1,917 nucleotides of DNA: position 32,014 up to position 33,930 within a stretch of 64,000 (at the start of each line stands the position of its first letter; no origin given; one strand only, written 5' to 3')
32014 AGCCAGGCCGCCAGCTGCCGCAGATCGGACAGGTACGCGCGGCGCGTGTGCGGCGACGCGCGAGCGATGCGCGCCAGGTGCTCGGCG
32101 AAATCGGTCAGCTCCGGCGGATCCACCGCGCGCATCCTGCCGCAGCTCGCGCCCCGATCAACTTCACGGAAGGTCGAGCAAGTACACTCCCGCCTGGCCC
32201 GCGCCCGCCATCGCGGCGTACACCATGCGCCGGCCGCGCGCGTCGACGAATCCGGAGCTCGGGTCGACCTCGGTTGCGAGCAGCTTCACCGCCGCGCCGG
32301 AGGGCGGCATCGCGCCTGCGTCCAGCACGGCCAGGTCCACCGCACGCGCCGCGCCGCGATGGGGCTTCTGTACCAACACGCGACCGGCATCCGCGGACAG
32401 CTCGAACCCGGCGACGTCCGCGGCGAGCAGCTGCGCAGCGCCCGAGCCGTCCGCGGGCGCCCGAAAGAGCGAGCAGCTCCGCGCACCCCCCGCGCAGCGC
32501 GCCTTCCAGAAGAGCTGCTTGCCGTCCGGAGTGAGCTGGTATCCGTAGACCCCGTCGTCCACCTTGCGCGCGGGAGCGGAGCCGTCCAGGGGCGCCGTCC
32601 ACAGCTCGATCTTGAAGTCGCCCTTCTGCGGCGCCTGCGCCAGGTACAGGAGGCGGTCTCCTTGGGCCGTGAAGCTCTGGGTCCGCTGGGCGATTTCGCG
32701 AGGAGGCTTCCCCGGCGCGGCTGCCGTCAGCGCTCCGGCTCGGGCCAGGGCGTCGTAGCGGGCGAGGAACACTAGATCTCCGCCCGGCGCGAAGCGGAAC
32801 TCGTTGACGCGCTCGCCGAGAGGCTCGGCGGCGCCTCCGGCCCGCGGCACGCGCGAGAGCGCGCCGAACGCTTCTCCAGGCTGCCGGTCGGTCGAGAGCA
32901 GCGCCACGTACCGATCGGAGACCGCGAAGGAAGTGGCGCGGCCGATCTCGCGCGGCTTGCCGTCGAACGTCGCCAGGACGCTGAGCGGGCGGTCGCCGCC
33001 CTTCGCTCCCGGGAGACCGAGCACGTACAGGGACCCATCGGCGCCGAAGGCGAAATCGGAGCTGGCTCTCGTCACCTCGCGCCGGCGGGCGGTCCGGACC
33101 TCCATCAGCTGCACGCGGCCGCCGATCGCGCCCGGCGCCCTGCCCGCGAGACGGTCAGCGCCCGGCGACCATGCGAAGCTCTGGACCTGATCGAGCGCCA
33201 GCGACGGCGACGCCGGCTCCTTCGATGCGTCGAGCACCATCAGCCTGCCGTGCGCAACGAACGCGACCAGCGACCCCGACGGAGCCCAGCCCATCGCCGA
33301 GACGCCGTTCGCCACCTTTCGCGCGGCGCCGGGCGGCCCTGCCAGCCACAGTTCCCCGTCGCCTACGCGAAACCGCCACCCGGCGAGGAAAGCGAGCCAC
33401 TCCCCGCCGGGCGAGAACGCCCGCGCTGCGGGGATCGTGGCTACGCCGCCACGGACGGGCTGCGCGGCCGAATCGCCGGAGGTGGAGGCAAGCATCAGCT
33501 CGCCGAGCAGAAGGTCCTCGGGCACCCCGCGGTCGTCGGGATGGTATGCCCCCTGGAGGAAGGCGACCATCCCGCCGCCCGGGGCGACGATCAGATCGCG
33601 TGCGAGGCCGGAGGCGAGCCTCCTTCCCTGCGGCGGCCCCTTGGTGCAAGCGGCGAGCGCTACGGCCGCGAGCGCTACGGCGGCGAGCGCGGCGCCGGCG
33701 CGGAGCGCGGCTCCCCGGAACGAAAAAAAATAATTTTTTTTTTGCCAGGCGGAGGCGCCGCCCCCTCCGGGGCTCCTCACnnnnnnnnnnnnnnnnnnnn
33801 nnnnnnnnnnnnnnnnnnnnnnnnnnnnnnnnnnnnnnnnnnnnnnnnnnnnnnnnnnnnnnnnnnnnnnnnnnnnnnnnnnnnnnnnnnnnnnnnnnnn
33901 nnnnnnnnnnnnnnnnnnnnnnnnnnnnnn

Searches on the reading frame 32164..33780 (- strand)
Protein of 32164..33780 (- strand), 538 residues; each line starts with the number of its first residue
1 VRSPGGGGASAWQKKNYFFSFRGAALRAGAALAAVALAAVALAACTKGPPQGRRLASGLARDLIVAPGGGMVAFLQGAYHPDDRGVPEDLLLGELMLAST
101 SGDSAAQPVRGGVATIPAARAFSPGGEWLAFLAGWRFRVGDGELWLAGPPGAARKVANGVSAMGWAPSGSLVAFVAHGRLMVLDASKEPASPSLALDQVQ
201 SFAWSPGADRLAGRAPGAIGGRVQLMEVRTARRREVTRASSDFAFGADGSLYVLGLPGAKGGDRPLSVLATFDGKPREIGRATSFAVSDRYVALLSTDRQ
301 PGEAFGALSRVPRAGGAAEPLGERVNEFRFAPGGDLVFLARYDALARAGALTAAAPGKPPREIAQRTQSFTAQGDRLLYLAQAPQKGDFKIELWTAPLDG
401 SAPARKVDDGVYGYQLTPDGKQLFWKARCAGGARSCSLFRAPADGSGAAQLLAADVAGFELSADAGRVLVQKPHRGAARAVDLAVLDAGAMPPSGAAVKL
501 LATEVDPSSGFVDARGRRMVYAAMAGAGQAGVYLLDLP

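Call 11: search_protein_families(library=pfam, proteins=[window:32164-33780:-], max_evalue=0.01)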
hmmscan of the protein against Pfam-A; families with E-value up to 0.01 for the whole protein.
window:32164-33780:- (538 aa): 0 families

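Call 12: search_protein_families(library=ncbifam, proteins=[window:32164-33780:-], max_evalue=0.01)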
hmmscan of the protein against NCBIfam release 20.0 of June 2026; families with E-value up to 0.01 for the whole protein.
window:32164-33780:- (538 aa): 1 family
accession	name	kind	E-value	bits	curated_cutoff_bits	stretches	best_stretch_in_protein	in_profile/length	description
NF033523.0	lasso_peptidase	equivalog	4.3e-06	25.8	400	1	416-479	95-158/638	Atxe2 family lasso peptide isopeptidase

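Call 13: find_homologous_proteins(query=window:32164-33780:-, max_evalue=0.00001)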
Query window:32164-33780:- (538 aa): 176 proteins with E <= 0.00001 among 8000 candidates; the best 120 are listed.
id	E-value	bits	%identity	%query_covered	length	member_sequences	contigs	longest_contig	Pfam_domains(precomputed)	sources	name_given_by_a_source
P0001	0.0e+0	1155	100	100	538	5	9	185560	-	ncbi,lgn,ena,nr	ncbi:MAG TPA: hypothetical protein VKB92_10500 [Myxococcales bacterium]|nr:hypothetical protein [Myx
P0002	7.0e-264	895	83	92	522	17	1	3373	-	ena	-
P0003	3.8e-263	892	82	94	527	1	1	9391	-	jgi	jgi:hypothetical protein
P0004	1.0e-257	874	82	92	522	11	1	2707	-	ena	-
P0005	3.1e-256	869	81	93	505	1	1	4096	-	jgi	jgi:hypothetical protein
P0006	4.1e-254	862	80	93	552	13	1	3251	-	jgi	jgi:hypothetical protein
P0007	2.0e-249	847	79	92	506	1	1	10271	-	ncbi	ncbi:MAG: hypothetical protein ACJ79H_12045 [Myxococcales bacterium]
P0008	6.7e-248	842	79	92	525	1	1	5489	-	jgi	jgi:hypothetical protein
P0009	1.0e-247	841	78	92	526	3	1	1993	-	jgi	-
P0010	6.5e-245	832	78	94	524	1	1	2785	-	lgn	-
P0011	1.4e-243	828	75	100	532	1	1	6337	-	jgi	jgi:hypothetical protein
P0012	4.5e-243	826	78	92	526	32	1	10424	-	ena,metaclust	metaclust:\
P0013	3.3e-241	820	76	95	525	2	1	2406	-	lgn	-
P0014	7.1e-241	819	76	92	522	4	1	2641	PF26549.1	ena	-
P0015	7.8e-239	812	76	91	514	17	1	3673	-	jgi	jgi:hypothetical protein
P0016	5.3e-236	803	79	88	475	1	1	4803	-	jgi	jgi:hypothetical protein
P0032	1.1e-191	656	82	68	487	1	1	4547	-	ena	-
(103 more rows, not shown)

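Call 16: find_encoding_contigs(protein=P0011, flank=3000, max_places=4)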
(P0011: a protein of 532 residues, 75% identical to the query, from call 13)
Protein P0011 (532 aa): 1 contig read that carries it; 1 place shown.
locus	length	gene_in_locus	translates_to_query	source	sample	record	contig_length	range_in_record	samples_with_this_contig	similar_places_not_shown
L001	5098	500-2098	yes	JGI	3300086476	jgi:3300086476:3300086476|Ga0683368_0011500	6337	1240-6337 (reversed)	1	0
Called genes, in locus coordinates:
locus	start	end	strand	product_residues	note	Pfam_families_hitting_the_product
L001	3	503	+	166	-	?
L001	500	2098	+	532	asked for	-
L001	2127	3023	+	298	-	PF02899:Phage_int_SAM_1, PF13495:Phage_int_SAM_4 (faint), PF00589:Phage_integrase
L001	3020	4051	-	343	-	PF01820:Dala_Dala_lig_N, PF07478:Dala_Dala_lig_C, PF02655:ATP-grasp_3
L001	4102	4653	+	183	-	PF00227:Proteasome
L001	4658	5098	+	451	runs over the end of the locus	PF00004:AAA (weak), PF07728:AAA_5 (weak), PF13401:AAA_22 (faint), PF07724:AAA_2, PF00004:AAA (weak)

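Call 17: find_encoding_contigs(protein=P0001, flank=3000, max_places=10)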
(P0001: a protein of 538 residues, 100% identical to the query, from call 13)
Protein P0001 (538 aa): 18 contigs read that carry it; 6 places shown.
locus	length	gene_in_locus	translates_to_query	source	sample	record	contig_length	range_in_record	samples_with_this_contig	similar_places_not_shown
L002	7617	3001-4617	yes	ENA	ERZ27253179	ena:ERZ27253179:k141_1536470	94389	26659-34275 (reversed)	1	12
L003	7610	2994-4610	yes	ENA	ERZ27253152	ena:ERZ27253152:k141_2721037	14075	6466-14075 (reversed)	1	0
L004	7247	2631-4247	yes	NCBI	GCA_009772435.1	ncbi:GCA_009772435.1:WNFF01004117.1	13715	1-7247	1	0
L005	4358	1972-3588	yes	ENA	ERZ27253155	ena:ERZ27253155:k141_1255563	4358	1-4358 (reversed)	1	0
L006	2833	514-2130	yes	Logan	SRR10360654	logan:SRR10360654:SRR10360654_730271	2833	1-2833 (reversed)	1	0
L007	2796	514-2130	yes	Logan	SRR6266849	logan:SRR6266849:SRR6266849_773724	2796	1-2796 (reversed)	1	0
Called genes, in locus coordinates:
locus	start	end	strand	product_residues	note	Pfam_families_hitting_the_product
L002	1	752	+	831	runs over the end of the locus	PF01751:Toprim, PF01131:Topoisom_bac, PF01396:Zn_ribbon_Top1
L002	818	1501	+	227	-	PF10988:DUF2807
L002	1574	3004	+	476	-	PF00890:FAD_binding_2 (weak), PF01134:GIDA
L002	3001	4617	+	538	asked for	-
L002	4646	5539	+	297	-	PF02899:Phage_int_SAM_1, PF00589:Phage_integrase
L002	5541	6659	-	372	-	PF01820:Dala_Dala_lig_N, PF02655:ATP-grasp_3, PF07478:Dala_Dala_lig_C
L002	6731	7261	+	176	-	PF00227:Proteasome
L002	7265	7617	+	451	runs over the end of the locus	PF00004:AAA (weak), PF07728:AAA_5 (weak), PF13238:AAA_18 (faint), PF13401:AAA_22 (faint), PF07724:AAA_2, PF00004:AAA (weak)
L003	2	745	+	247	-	?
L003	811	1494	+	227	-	PF10988:DUF2807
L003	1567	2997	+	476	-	PF00890:FAD_binding_2 (weak), PF01134:GIDA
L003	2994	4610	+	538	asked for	-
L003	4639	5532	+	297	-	PF02899:Phage_int_SAM_1, PF00589:Phage_integrase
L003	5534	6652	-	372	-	PF01820:Dala_Dala_lig_N, PF02655:ATP-grasp_3, PF07478:Dala_Dala_lig_C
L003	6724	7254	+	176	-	PF00227:Proteasome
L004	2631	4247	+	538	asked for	-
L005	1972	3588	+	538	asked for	-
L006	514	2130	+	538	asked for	-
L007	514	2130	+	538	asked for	-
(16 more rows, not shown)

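Call 20: list_cluster_members(proteins=[P0001, P0011])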
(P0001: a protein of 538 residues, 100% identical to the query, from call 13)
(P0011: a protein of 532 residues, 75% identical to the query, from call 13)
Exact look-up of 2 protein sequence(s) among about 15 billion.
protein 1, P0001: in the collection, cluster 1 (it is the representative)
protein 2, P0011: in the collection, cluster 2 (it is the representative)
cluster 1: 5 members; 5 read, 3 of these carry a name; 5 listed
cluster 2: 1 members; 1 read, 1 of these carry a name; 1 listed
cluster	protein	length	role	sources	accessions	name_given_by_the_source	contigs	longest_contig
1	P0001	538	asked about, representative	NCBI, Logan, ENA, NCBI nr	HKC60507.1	MAG TPA: hypothetical protein VKB92_10500 [Myxococcales bacterium] | hypothetical protein [Myxococcales bacterium]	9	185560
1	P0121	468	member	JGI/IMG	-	hypothetical protein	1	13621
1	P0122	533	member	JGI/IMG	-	hypothetical protein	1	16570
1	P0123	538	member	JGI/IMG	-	-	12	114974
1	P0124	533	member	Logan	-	-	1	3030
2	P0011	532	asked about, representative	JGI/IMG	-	hypothetical protein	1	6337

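Call 23: find_encoding_contigs(protein=P0121, flank=2500, max_places=4)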
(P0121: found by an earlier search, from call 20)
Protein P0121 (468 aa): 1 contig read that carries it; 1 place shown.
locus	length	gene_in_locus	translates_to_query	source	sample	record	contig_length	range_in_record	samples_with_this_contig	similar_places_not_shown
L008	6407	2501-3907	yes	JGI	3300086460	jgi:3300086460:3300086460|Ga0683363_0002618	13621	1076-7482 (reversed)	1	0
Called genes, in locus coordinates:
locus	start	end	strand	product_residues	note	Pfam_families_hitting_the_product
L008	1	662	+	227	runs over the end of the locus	PF10988:DUF2807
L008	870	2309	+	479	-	PF00890:FAD_binding_2, PF01134:GIDA, PF01494:FAD_binding_3 (weak)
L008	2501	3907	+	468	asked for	-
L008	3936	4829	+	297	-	PF02899:Phage_int_SAM_1, PF13495:Phage_int_SAM_4 (faint), PF00589:Phage_integrase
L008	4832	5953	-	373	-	PF01820:Dala_Dala_lig_N, PF02655:ATP-grasp_3, PF07478:Dala_Dala_lig_C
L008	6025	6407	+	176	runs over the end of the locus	PF00227:Proteasome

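Call 24: find_encoding_contigs(protein=P0122, flank=2500, max_places=4)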
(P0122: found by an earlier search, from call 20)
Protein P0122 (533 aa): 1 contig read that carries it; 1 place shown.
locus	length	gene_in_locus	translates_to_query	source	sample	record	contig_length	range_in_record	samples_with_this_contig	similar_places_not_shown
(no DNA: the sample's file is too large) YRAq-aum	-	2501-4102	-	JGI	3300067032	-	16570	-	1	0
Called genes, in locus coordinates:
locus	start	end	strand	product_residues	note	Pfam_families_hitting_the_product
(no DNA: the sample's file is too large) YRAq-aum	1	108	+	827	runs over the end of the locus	PF01751:Toprim, PF01131:Topoisom_bac, PF01396:Zn_ribbon_Top1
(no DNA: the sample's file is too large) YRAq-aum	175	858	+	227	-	PF10988:DUF2807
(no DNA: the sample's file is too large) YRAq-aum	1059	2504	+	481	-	PF00890:FAD_binding_2, PF01134:GIDA, PF01494:FAD_binding_3 (weak)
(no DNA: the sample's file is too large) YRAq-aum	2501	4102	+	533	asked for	-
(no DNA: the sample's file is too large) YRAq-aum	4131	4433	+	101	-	?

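Call 26: find_encoding_contigs(protein=P0124, flank=2500, max_places=4)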
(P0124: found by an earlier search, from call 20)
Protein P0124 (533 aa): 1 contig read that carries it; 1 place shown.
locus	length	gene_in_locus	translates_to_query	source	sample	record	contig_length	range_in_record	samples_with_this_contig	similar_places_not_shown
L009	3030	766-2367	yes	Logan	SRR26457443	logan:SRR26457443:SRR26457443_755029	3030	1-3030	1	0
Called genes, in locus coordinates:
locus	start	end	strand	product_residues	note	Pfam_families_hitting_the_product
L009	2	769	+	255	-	?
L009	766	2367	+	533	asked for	-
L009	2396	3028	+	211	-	?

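Call 29: find_related_loci(query=A1, collection=metagenome_contigs, flank=2500)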
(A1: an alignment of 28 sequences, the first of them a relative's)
Query A1 (538 aa) in metagenome_contigs; peptide patterns used: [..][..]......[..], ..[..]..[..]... (x = any residue, [..] = any of these).
600 stretches matched a pattern (row limit reached: there are more); 37 encode a relative of the query (tblastn E <= 1e-3); 37 distinct loci.
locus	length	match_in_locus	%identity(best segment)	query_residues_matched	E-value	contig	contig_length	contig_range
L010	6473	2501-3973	76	47-538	0e+0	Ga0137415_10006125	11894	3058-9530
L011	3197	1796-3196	80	45-513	0e+0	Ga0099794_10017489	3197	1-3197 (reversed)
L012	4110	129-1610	78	45-538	0e+0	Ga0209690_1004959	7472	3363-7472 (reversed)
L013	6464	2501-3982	77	45-538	0e+0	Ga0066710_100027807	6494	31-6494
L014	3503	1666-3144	76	45-538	0e+0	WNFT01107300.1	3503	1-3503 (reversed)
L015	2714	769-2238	73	46-538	0e+0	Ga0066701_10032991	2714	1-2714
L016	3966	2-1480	80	46-538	0e+0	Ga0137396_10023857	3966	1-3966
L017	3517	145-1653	70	34-538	0e+0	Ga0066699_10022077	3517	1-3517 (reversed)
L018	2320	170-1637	78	45-538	0e+0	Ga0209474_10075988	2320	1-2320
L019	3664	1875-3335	56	47-538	9e-171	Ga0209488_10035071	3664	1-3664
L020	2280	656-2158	84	37-538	0e+0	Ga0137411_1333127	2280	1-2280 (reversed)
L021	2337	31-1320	57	106-538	6e-144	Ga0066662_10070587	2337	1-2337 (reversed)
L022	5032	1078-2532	51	26-538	7e-132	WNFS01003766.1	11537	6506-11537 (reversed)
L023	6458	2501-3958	50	34-538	2e-127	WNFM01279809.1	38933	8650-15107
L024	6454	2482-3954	50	24-538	1e-127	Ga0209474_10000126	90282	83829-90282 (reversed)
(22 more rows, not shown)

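Call 55: find_encoding_contigs(protein=P0004, flank=1500, max_places=2)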
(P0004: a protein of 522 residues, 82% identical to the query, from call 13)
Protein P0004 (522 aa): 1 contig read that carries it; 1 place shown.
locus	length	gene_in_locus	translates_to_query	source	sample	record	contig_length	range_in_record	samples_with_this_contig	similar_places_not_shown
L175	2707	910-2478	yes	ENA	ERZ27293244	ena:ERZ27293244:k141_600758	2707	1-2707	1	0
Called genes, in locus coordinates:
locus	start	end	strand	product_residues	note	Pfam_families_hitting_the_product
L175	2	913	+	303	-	?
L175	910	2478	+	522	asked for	-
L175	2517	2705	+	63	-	?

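Call 56: find_encoding_contigs(protein=P0003, flank=1500, max_places=2)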
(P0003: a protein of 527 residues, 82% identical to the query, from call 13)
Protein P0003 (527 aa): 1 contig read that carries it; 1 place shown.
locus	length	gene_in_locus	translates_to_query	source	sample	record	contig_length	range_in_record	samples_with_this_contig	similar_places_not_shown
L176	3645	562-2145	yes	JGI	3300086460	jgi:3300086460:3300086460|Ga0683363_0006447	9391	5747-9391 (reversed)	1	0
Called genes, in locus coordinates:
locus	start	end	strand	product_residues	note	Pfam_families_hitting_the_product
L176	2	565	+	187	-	?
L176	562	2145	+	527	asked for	-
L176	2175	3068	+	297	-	PF02899:Phage_int_SAM_1, PF00589:Phage_integrase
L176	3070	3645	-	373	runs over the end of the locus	PF01820:Dala_Dala_lig_N, PF07478:Dala_Dala_lig_C, PF02655:ATP-grasp_3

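Call 70: find_encoding_contigs(protein=P0032, flank=1200, max_places=2)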
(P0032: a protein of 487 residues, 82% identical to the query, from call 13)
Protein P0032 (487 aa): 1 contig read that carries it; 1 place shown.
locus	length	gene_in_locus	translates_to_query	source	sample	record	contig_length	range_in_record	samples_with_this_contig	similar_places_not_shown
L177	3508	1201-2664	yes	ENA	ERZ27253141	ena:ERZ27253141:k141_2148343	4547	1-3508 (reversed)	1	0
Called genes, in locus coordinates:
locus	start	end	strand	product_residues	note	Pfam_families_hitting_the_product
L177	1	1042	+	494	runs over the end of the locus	PF07992:Pyr_redox_2 (weak), PF00890:FAD_binding_2, PF01134:GIDA, PF01266:DAO (weak), PF01494:FAD_binding_3 (weak)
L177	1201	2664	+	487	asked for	-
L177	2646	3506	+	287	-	?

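Call 71: find_encoding_contigs(protein=P0016, flank=1200, max_places=2)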
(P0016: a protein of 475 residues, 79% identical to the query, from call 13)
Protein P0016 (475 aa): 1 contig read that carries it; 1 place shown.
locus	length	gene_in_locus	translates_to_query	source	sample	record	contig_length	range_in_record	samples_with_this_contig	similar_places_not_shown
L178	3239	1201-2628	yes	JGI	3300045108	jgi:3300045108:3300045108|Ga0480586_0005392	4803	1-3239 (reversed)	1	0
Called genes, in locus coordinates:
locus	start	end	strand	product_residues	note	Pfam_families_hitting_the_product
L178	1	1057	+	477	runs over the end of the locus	PF00890:FAD_binding_2, PF01134:GIDA, PF01266:DAO (weak)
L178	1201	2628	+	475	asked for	-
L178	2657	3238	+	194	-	?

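Call 103: predict_structure(alignment_id=A1)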
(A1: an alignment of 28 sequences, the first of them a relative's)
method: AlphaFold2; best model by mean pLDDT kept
length: 538 residues; sequences in the alignment: 28
mean_pLDDT: 87.0   pTM: 0.81
mean pLDDT of the five models: 87.0, 85.8, 78.4, 76.5, 76.0
residues with pLDDT >= 90: 354; 70-90: 131; 50-70: 22; < 50: 31
segments of 3 or more residues with pLDDT < 50: 1-26, 42-46
pLDDT, mean of each block of 10 residues (from residue 1): 34 33 48 60 57 92 92 91 85 92 85 87 93 91 86 88 92 94 84 84 95 86 93 93 94 90 93 94 94 93 91 91 96 94 92 95 95 92 82 93 93 91 93 89 93 95 96 88 94 89 94 95 86 92
secondary structure, 60 per line:
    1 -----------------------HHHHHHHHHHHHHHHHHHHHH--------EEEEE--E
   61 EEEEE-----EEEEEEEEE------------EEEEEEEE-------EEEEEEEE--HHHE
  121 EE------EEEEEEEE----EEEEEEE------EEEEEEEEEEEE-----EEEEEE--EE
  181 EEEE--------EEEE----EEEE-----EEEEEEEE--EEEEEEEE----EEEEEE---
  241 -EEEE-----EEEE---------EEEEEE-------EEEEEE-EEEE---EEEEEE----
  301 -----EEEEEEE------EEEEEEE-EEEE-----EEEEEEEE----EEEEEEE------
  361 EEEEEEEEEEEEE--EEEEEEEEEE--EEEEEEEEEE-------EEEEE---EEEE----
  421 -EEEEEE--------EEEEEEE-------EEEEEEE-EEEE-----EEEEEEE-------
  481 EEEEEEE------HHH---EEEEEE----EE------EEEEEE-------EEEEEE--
elements in order: H24-44 E53-57 E60-65 E71-79 E92-99 E107-114 E120-122 E129-136 E141-147 E154-165 E171-176 E179-184 E193-196 E201-204 E210-217 E220-227 E232-237 E242-245 E251-254 E264-269 E277-282 E284-287 E291-296 E306-312 E319-325 E327-330 E336-343 E348-354 E361-373 E376-385 E388-397 E405-409 E413-416 E422-427 E436-442 E450-456 E458-461 E467-473 E481-487 E500-505 E518-523 E531-536

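Call 105: fold_search(model_id=the predicted structure, library=pdb)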
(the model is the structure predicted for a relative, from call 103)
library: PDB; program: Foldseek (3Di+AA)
matches with E <= 10: 1305; with E <= 0.001: 777
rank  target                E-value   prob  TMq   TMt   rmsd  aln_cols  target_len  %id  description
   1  6lqs_B1               5.5e-12  1.00  0.21  0.17  16.3       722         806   10  Cryo-EM structure of 90S small subunit preribosomes in transition states (State D) (released 2020-09-16)
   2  1k32_A                1.3e-11  1.00  0.26  0.15  24.5       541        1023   12  Crystal structure of the tricorn protease (released 2001-12-05)
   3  9n6v_LQ               1.5e-11  1.00  0.27  0.19  18.2       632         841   12  SSU processome maturation and disassembly, State A (released 2025-11-05)
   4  9bfp_A                1.5e-11  1.00  0.20  0.11  37.2       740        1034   13  Cryo-EM structure of Sevenless extracellular domain (monomer) (released 2025-01-29)
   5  8jx8_B                1.8e-11  1.00  0.18  0.09  33.0       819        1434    8  rat megalin head (released 2024-06-19)
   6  8snb_4A               1.8e-11  1.00  0.26  0.23  16.1       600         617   10  atomic model of sea urchin sperm doublet microtubule (48-nm periodicity) (released 2023-06-28)
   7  3s8v_A                2.2e-11  1.00  0.25  0.23  25.5       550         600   10  Crystal structure of LRP6-Dkk1 complex (released 2011-10-26)
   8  8dvn_A                2.8e-11  1.00  0.25  0.22  24.9       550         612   10  Crystal structure of LRP6 E3E4 in complex with disulfide constrained peptide E3.10 (released 2023-03-29)
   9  9i3v_A                3.4e-11  1.00  0.26  0.05  32.6       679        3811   10  Cryo-EM structure of the human LRP2 ectodomain (released 2026-02-04)
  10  8bbf_A                3.6e-11  1.00  0.24  0.17  20.8       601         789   12  Structure of the IFT-A complex; IFT-A1 module (released 2022-12-07)
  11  5gje_B                3.9e-11  1.00  0.25  0.23  25.4       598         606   10  Three-dimensional reconstruction of human LRP6 ectodomain complexed with Dkk1 (released 2017-01-18)
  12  3s2k_B                3.9e-11  1.00  0.25  0.23  25.4       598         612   10  Structural basis of Wnt signaling inhibition by Dickkopf binding to LRP5/6. (released 2011-11-02)
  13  9i3v_B                4.3e-11  1.00  0.24  0.05  32.3       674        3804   10  Cryo-EM structure of the human LRP2 ectodomain (released 2026-02-04)
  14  5yp1_C                4.9e-11  1.00  0.38  0.31  13.7       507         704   13  Crystal structure of dipeptidyl peptidase IV (DPP IV) from Pseudoxanthomonas mexicana WO24 (released 2018-02-21)
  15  9e2g_2B               5.2e-11  1.00  0.29  0.26  16.4       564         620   12  Cryo-EM structure of 48 nm repeat of microtubule doublet from T. brucei flagellum (released 2025-03-12)
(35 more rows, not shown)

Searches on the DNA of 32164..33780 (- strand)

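Call 63: search_rna_families(sources=[L008, L029, L010, L034, L024, L112, L141, L095, L064, L104, L090], threshold=gathering)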
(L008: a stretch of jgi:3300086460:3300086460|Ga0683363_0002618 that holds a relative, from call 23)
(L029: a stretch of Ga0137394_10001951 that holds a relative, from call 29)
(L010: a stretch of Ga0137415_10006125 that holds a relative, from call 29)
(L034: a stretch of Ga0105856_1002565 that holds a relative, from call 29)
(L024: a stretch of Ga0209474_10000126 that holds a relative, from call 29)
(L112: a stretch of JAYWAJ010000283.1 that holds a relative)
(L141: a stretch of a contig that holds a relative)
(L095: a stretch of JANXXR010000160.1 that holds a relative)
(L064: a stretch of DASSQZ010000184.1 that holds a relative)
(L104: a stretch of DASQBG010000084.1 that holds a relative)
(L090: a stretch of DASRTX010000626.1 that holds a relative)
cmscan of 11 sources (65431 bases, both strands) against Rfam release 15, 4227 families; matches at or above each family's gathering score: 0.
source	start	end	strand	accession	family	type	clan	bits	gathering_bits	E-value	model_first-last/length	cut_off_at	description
